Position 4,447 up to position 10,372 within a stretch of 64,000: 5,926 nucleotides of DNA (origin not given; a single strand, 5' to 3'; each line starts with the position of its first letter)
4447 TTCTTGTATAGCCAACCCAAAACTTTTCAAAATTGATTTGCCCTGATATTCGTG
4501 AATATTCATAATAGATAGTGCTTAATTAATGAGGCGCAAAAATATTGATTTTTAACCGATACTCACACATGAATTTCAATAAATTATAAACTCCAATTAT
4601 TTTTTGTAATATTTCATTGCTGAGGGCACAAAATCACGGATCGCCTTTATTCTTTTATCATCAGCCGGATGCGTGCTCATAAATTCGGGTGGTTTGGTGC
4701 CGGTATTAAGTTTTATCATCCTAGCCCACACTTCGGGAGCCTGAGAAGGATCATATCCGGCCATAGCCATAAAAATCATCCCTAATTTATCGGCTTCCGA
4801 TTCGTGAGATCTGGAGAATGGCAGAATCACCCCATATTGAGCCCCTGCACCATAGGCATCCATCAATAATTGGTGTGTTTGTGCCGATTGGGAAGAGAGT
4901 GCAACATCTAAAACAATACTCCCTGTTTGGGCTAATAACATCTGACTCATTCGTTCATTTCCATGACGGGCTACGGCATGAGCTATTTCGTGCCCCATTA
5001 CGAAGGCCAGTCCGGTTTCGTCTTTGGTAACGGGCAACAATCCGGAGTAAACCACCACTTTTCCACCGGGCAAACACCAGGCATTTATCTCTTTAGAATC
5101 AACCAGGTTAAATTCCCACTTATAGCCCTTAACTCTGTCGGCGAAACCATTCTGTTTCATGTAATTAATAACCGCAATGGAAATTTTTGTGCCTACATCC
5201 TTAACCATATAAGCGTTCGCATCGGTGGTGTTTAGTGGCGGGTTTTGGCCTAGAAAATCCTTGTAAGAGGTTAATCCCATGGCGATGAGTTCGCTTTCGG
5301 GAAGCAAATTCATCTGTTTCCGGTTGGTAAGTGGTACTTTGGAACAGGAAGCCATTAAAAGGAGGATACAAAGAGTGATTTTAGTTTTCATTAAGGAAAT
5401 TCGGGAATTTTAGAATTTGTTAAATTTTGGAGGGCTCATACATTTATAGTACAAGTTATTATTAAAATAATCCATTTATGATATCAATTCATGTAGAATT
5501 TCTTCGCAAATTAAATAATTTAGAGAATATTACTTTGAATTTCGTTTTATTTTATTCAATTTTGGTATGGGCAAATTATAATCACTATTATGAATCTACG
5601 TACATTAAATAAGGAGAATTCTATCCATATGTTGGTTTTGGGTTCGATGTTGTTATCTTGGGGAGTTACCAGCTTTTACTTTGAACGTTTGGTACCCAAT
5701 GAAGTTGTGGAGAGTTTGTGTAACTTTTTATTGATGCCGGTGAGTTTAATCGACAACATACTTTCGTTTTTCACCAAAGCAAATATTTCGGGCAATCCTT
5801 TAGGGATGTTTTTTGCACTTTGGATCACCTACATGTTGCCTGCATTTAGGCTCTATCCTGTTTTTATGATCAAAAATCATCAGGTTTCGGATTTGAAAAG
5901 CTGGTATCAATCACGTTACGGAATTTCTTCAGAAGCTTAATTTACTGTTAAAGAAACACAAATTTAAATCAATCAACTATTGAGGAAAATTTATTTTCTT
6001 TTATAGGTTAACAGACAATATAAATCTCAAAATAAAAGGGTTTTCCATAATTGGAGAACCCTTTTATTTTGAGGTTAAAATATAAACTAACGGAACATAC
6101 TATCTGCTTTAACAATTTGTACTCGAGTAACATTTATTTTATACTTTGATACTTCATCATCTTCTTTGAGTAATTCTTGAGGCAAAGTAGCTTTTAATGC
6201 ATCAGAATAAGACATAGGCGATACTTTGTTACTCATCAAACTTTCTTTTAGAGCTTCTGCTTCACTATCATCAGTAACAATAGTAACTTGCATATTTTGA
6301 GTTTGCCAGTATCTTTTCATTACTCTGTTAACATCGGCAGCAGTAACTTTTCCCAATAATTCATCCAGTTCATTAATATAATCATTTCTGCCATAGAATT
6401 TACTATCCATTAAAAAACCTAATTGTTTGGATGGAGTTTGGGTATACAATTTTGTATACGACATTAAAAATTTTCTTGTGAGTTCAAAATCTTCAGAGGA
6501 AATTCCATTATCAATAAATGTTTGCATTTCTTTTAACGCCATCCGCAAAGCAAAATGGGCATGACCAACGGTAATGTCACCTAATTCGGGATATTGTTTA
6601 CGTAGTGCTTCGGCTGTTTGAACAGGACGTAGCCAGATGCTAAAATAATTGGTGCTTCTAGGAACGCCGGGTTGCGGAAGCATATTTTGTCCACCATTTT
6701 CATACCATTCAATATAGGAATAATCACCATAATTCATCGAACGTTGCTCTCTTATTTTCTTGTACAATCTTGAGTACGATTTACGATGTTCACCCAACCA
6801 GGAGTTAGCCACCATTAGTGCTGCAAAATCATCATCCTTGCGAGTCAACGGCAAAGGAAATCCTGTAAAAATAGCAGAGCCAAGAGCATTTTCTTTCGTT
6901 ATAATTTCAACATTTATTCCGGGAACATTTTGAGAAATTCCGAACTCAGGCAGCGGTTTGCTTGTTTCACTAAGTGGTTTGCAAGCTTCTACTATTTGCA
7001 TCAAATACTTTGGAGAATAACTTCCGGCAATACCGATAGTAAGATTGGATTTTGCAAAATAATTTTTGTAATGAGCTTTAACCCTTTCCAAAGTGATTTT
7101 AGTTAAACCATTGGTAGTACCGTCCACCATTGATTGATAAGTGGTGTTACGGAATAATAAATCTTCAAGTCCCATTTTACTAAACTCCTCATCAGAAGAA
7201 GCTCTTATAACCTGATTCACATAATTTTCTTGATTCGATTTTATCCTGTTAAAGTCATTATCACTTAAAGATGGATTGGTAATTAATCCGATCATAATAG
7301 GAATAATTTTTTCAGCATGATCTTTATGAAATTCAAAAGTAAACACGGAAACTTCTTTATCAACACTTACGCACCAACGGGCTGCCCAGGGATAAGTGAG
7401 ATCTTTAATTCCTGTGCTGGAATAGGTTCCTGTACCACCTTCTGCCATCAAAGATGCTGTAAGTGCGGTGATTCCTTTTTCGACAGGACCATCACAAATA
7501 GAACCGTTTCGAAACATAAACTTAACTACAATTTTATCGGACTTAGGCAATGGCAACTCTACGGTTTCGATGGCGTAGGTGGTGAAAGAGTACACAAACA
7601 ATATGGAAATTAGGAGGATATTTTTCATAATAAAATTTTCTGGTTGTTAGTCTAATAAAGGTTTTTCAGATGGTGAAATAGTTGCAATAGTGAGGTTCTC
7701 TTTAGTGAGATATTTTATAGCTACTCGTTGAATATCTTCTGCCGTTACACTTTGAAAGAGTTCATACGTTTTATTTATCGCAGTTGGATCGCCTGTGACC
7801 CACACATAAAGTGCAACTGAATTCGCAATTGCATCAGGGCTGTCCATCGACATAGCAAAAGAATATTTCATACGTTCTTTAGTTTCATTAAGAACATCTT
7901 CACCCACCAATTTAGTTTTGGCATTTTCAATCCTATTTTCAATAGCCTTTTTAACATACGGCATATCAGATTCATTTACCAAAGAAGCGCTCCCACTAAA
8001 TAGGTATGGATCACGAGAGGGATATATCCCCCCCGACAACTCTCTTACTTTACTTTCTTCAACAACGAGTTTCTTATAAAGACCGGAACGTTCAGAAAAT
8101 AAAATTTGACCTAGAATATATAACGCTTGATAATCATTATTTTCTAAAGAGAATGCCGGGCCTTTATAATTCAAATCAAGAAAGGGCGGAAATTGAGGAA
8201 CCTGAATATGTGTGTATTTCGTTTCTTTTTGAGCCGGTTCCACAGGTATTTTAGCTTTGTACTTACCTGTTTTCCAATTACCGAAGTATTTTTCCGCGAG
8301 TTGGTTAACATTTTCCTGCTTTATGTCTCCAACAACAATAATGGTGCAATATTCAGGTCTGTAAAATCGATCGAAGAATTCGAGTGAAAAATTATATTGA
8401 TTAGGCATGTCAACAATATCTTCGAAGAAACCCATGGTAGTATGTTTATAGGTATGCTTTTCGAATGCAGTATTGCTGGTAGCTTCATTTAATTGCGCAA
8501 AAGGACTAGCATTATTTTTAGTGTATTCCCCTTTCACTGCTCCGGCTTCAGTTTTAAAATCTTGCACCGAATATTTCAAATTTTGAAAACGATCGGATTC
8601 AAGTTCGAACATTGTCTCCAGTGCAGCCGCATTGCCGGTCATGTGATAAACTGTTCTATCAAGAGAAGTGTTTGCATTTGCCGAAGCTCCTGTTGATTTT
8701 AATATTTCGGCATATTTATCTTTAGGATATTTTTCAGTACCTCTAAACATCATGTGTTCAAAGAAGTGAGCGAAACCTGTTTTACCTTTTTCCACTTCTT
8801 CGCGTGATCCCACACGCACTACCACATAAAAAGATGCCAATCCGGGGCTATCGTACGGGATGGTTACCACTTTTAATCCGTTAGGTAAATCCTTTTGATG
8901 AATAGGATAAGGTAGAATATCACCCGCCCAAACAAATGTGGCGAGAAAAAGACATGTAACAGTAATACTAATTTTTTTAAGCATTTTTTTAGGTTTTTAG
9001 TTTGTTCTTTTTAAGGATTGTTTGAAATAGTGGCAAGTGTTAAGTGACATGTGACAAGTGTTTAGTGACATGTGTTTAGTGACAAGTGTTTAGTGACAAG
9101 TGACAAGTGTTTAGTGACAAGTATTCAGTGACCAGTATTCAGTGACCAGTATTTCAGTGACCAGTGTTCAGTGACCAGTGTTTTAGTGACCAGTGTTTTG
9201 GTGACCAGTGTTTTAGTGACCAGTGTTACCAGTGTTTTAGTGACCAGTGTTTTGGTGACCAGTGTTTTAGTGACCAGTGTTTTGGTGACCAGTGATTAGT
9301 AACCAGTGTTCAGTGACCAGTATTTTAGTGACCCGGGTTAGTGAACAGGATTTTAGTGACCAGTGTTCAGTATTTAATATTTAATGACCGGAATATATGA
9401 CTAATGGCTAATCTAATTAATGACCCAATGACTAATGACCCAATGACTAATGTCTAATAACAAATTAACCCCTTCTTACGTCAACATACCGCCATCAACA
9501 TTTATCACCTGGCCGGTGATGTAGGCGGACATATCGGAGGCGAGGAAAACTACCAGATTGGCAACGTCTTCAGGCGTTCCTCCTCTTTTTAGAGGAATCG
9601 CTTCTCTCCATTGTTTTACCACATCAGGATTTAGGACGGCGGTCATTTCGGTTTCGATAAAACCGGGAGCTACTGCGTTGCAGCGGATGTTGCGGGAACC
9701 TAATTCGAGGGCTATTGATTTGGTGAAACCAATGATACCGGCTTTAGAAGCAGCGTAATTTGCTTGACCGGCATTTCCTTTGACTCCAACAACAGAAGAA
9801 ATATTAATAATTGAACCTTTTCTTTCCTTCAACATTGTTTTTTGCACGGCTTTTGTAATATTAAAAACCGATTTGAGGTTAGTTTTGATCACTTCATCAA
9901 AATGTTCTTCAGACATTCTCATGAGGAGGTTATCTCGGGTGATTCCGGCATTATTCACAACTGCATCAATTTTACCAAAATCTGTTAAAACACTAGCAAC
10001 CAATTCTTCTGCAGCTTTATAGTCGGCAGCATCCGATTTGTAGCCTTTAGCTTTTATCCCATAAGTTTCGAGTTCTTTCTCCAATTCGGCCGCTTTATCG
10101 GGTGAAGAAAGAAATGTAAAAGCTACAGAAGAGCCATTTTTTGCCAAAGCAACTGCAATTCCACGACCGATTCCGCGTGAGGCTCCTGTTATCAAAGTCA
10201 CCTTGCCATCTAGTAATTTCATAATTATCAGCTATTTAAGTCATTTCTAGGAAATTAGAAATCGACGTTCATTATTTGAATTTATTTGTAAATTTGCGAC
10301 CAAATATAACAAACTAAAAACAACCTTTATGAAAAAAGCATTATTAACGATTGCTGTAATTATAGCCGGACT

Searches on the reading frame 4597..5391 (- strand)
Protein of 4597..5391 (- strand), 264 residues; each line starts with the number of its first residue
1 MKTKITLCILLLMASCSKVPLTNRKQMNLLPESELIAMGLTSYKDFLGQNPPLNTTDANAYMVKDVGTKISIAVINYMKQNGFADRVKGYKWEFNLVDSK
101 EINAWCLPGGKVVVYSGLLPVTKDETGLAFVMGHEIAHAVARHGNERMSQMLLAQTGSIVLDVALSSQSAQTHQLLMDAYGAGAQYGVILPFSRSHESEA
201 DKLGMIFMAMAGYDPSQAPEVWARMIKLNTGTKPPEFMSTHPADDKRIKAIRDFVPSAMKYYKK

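Call 28: search_protein_families(library=pfam, proteins=[window:4597-5391:-])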
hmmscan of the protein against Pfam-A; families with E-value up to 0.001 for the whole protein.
window:4597-5391:- (264 aa): 1 family
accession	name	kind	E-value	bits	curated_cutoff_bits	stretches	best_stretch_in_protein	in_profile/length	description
PF01435.24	Peptidase_M48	-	6.2e-39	134.2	20.3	1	88-253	21-184/186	Peptidase family M48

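Call 57: find_encoding_contigs(protein=window:4597-5391:-, flank=10000, max_places=10)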
Protein window:4597-5391:- (264 aa): no gene with exactly this product is on record in the collection.

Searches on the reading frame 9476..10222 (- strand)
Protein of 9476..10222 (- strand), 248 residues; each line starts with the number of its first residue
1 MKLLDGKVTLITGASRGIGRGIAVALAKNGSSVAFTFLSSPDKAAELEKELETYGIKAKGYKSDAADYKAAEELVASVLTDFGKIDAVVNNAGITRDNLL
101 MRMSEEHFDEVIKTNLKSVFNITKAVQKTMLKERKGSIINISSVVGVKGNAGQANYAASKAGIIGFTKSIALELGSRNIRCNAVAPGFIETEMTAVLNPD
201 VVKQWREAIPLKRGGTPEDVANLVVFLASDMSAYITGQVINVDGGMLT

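Call 28: search_protein_families(library=pfam, proteins=[window:9476-10222:-])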
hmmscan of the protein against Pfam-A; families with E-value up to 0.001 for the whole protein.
window:9476-10222:- (248 aa): 5 families
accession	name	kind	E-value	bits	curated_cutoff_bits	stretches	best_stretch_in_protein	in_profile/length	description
PF13561.12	adh_short_C2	-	1.6e-70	237.8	27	1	13-246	1-235/236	Enoyl-(Acyl carrier protein) reductase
PF00106.31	adh_short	-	2e-60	204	26.6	1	7-200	1-193/195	short chain dehydrogenase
PF08659.16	KR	-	9.2e-23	81.5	22.6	1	9-161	3-154/180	KR domain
PF23441.1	SDR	-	5.4e-06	26.4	27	1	8-246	9-255/258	SDR-like rossmann domain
PF01370.27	Epimerase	-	7.3e-05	22.7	20.9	1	10-144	2-118/240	NAD dependent epimerase/dehydratase family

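Call 58: find_encoding_contigs(protein=window:9476-10222:-, flank=10000, max_places=6)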
Protein window:9476-10222:- (248 aa): 1 contig read that carries it; 1 place shown.
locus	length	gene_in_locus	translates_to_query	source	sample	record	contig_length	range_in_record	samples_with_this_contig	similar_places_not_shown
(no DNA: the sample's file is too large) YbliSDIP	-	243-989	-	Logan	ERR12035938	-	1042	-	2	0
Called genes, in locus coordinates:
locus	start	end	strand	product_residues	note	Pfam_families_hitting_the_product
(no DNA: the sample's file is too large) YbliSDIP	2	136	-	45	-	?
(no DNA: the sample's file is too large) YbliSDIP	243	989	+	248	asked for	PF00106:adh_short, PF08659:KR, PF23441:SDR (weak), PF13561:adh_short_C2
